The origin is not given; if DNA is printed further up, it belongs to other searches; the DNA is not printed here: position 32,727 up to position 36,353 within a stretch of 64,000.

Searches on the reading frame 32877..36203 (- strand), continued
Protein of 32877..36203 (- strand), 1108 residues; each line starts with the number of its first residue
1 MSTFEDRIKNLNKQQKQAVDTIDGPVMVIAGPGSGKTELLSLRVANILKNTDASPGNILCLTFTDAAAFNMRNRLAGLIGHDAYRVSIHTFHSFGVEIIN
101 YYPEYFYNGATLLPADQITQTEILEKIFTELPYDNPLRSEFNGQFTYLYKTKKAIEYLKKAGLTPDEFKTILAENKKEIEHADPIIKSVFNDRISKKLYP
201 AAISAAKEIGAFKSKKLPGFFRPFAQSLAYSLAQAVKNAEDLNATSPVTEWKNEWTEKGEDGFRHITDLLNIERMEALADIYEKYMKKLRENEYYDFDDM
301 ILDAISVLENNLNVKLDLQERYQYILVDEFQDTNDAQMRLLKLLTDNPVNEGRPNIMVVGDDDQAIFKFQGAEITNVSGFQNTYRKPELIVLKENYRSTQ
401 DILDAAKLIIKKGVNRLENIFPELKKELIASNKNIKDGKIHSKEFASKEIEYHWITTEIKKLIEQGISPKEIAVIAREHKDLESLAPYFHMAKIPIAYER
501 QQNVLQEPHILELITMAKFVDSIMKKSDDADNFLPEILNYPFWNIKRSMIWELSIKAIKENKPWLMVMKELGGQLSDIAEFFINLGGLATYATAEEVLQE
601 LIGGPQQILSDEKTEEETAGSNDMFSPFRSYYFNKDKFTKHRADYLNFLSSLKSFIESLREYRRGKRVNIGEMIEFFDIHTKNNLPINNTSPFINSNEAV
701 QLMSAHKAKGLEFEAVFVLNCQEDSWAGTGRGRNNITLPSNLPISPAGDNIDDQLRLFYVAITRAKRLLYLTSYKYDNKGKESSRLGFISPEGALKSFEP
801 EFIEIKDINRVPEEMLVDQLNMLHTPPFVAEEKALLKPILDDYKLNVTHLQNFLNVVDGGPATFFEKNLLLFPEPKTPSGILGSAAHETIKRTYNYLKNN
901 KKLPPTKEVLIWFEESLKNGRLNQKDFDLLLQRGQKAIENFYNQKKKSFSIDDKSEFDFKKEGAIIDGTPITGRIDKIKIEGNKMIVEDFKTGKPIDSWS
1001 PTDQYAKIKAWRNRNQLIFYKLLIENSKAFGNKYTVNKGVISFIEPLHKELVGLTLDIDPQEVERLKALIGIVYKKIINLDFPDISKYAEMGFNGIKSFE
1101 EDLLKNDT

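Call 27: find_encoding_contigs(protein=P0040, flank=10000, max_places=1)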
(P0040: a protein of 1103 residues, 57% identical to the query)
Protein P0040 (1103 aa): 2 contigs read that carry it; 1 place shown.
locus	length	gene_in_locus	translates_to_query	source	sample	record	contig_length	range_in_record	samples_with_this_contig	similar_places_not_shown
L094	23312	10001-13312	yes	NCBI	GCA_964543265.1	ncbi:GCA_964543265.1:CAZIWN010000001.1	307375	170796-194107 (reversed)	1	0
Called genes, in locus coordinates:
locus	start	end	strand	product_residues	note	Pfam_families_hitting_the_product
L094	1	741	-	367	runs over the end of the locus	PF00162:PGK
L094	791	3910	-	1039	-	PF19773:DUF6259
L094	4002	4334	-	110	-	PF01588:tRNA_bind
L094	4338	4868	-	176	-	PF00254:FKBP_C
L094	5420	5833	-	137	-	PF07884:VKOR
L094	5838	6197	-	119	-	-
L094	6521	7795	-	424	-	PF00270:DEAD, PF04851:ResIII, PF00271:Helicase_C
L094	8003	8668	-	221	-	PF04264:YceI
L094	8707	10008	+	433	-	PF00070:Pyr_redox (faint), PF00890:FAD_binding_2, PF01134:GIDA (faint), PF01266:DAO (faint), PF03486:HI0933_like, PF07992:Pyr_redox_2 (faint), PF12831:FAD_oxidored, PF22780:HI0933_like_1st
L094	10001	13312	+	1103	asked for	PF00580:UvrD-helicase, PF13245:AAA_19, PF00580:UvrD-helicase, PF13538:UvrD_C_2 (faint), PF13361:UvrD_C, PF12705:PDDEXK_1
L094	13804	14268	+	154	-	-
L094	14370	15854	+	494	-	PF03193:RsgA_GTPase (faint), PF00005:ABC_tran, PF02463:SMC_N (faint), PF13476:AAA_23 (faint), PF13555:AAA_29 (faint), PF20720:nSTAND3 (faint), PF13304:AAA_21 (faint), PF00005:ABC_tran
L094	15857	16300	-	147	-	-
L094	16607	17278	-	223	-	PF01726:LexA_DNA_bind, PF00717:Peptidase_S24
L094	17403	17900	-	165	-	PF00186:DHFR_1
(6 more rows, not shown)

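Call 30: search_solved_structures(query=window:32877-36203:-, max_evalue=10)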
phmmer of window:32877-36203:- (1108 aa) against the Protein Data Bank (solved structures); distinct sequences matched with E-value up to 10: 26.
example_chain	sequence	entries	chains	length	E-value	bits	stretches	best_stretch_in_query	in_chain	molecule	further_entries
1pjr_A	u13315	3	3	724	1.3e-52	182.3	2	277-774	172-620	PCRA | ATP-DEPENDENT HELICASE PCRA | HELICASE PCRA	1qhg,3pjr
9dci_A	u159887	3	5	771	3.3e-49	171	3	273-419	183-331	ATP-dependent DNA helicase UvrD1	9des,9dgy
4c2u_A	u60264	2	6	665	5.8e-49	170.2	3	274-425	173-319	DNA HELICASE II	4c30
4c2t_A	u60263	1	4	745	9.6e-49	169.5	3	274-425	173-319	DNA HELICASE II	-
2pjr_A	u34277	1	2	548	8.1e-48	166.4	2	277-418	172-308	PROTEIN (HELICASE PCRA)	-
1uaa_A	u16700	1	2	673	7.1e-40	140.1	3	247-565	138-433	PROTEIN (ATP-DEPENDENT DNA HELICASE REP.)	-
3lfu_A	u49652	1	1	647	1e-38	136.3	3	278-417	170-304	DNA helicase II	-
2is1_A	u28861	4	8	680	1.1e-38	136.2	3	278-417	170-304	DNA helicase II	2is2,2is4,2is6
1qhh_B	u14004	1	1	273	1.6e-26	96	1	277-418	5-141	PROTEIN (PCRA (SUBUNIT))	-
6ppu_B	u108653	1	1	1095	2.2e-20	75.6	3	274-544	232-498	UvrD/REP helicase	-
6ppr_B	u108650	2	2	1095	3.6e-20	74.9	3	274-544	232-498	UvrD/REP helicase | DNA 3'-5' helicase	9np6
7sjr_B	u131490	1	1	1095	5.6e-20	74.3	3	274-544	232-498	DNA helicase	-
1qhh_A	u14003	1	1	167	7.1e-20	73.9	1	5-119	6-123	PROTEIN (PCRA (SUBUNIT))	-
6ppj_B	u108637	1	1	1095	3.6e-18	68.3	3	16-80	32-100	UvrD/REP helicase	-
3u44_A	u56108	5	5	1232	4e-15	58.2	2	290-412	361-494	ATP-dependent helicase/nuclease subunit A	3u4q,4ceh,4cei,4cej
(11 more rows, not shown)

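Call 32: search_solved_structures(query=A1, max_evalue=1)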
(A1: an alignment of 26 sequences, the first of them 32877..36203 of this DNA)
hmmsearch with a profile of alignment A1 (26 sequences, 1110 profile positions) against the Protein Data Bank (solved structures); distinct sequences matched with E-value up to 1: 35.
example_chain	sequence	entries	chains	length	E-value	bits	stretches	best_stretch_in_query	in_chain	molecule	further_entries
1pjr_A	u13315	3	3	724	4e-80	273.2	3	277-561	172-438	PCRA | ATP-DEPENDENT HELICASE PCRA | HELICASE PCRA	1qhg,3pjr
4c2u_A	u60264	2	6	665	1.5e-74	254.8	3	277-514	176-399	DNA HELICASE II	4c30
4c2t_A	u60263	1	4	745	2.4e-74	254.1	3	277-513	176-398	DNA HELICASE II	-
9dci_A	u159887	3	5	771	9.9e-74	252.1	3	249-498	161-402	ATP-dependent DNA helicase UvrD1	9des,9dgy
2pjr_A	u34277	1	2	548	4.6e-70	239.9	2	276-563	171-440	PROTEIN (HELICASE PCRA)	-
1uaa_A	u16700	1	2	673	1.7e-63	218.2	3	248-520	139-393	PROTEIN (ATP-DEPENDENT DNA HELICASE REP.)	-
3lfu_A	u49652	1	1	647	8e-63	216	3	277-513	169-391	DNA helicase II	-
2is1_A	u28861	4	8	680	1e-62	215.6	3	277-514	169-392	DNA helicase II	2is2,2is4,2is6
1qhh_B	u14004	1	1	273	1.2e-37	132.6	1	277-550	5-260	PROTEIN (PCRA (SUBUNIT))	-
1qhh_A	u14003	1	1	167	2.9e-31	111.5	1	6-132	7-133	PROTEIN (PCRA (SUBUNIT))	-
3u44_A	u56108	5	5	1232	6.2e-31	110.3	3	237-412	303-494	ATP-dependent helicase/nuclease subunit A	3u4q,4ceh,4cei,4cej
6ppu_B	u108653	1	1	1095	2.7e-30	108.3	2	276-521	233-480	UvrD/REP helicase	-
7sjr_B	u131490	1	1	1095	9.5e-30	106.4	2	276-521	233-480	DNA helicase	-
6ppr_B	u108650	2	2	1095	4e-29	104.3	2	276-521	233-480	UvrD/REP helicase | DNA 3'-5' helicase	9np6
6ppj_B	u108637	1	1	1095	1.1e-25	92.9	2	13-80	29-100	UvrD/REP helicase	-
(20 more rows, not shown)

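Call 45: find_related_loci(query=A1, collection=viral_contigs, flank=8000)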
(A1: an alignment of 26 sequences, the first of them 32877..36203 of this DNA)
Query A1 (1108 aa) in viral_contigs; peptide patterns used: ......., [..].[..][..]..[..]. (x = any residue, [..] = any of these).
137 stretches matched a pattern; 116 encode a relative of the query (tblastn E <= 1e-3); the best 80 are kept; 80 distinct loci.
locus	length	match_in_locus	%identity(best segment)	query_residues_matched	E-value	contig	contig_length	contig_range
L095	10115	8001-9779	26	6-772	4e-36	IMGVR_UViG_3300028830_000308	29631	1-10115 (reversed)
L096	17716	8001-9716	28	11-772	2e-35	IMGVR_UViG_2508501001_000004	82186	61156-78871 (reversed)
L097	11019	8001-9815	27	11-772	6e-35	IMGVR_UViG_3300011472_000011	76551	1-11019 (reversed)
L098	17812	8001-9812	26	7-789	3e-35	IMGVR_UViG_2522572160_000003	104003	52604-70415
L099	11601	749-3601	25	11-1082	1e-54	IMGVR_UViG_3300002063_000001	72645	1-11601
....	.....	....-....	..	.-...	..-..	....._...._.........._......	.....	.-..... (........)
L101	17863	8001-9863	26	8-784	2e-32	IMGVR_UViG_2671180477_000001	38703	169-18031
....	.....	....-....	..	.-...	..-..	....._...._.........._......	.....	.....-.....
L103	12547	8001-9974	35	5-789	3e-32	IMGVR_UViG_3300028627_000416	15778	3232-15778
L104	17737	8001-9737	28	8-776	3e-32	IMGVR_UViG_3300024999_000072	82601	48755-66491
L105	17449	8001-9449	25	243-777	5e-31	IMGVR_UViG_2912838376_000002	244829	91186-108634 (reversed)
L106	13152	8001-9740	25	8-775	3e-31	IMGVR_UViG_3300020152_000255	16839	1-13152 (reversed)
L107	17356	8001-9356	25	276-772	3e-31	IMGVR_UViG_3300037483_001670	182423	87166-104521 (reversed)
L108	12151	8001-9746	26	8-772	7e-31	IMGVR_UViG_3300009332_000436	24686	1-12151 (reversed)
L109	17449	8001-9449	25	243-777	3e-30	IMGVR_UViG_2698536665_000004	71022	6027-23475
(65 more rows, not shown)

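Call 46: search_dna_similar(query=window:32877-36203:-, collection=phages, mode=protein, max_rows=12)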
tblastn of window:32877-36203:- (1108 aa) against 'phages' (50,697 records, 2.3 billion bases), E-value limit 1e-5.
Records with a match: 129; places in all: 131; records where one place covers at least 80% of the query: 0.
Best place of each record, by identity: <60% 129.
By first word of the organism name: Bacteriophage 46; Bacillus 42; Listeria 13; Acinetobacter 11; Clostridium 4; Enterococcus 3; Salmonella 3; Staphylococcus 2; Escherichia 2; Moorella 1; and 2 more.
By host as written in the record: - 51; Listeria monocytogenes 13; Bacillus subtilis 8; Bacillus subtilis BEST7003 8; Bacillus subtilis subsp. subtilis str. 168 6; Acinetobacter baumannii 4; Bacillus cereus 3; Bacillus cereus HER1399 2; and 25 more.
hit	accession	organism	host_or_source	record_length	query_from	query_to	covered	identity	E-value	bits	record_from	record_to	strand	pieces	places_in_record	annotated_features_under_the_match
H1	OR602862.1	Moorella phage MTATph1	Moorella thermoacetica DSM 103132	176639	11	785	56%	30.4%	8e-21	189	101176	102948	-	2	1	DNA helicase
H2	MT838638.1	Bacteriophage sp.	human fecal samples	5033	3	773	60%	28.0%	8e-31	220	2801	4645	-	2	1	record has no annotation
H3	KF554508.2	Bacillus phage CP-51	Bacillus cereus HER1399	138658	1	773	70%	24.1%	4e-29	132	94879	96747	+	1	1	putative helicase | hypothetical protein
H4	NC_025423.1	Bacillus phage CP-51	Bacillus cereus HER1399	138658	1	773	70%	24.1%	4e-29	132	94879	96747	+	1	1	DNA helicase | hypothetical protein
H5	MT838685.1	Bacteriophage sp.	human fecal samples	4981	11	797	61%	27.2%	3e-26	197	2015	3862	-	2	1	record has no annotation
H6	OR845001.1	Staphylococcus phage SA 1306 Kay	Staphylococcus aureus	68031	8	816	57%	29.2%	5e-34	238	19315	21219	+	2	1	record has no annotation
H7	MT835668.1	Bacteriophage sp.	human fecal samples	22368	11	823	57%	29.0%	5e-31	218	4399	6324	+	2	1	record has no annotation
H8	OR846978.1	Listeria phage LM 4-11-1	Listeria monocytogenes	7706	8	773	57%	28.9%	3e-23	202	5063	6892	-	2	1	record has no annotation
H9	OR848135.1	Listeria phage LM 4-14-1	Listeria monocytogenes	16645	8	773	57%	28.9%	3e-23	202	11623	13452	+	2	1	record has no annotation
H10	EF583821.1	Bacillus phage 0305phi8-36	Bacillus thuringiensis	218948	11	772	59%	27.9%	9e-29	209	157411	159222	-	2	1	ORF023: PcrA helicase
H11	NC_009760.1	Bacillus phage 0305phi8-36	Bacillus thuringiensis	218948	11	772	59%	27.9%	9e-29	209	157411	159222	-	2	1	ORF023: DNA helicase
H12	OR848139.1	Listeria phage LM 4-14-1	Listeria monocytogenes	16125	8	773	57%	28.5%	3e-23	202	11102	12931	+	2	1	record has no annotation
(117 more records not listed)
